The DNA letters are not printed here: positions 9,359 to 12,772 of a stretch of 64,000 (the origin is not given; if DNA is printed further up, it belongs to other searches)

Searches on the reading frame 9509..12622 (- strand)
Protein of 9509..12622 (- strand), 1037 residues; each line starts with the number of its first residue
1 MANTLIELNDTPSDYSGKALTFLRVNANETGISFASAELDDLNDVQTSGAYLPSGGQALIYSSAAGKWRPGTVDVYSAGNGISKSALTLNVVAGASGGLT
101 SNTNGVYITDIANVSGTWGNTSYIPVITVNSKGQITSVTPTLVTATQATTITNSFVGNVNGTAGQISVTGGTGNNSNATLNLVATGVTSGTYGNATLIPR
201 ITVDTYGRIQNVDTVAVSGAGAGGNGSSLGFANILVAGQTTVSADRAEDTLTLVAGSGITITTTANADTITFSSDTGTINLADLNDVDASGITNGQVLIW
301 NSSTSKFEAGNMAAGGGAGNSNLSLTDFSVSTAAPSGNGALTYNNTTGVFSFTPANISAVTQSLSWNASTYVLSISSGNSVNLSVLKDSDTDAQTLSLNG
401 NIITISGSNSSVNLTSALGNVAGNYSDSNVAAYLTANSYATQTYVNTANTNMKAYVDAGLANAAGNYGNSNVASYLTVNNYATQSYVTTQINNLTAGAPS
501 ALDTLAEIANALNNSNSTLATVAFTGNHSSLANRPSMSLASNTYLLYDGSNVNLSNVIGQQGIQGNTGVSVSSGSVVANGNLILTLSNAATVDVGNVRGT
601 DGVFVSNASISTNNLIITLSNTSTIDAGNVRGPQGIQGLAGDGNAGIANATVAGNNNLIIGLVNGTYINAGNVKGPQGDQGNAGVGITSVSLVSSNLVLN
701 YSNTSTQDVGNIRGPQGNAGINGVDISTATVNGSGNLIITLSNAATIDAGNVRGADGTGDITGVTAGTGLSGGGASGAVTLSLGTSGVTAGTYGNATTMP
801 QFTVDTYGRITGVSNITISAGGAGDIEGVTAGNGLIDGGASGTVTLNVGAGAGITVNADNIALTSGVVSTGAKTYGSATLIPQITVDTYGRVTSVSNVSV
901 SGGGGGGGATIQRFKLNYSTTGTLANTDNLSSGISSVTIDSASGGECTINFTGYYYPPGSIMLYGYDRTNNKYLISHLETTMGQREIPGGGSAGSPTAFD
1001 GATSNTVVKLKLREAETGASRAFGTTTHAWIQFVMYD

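Call 14: search_protein_families(library=pfam, proteins=[window:9509-12622:-])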
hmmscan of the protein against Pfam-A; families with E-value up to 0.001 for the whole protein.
window:9509-12622:- (1037 aa): 0 families

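Call 70: search_protein_families(library=phrogs, proteins=[window:9509-12622:-])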
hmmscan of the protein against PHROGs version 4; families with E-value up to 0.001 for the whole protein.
window:9509-12622:- (1037 aa): 3 families
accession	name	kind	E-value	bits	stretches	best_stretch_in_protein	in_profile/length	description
phrog_6049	-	tail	4e-07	30.9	1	670-758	87-169/337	tail fiber protein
phrog_18185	-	tail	4.5e-05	24.1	1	443-520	197-279/399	tail fiber protein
phrog_18608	-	unknown function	0.00015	22.1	1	475-522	153-200/416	-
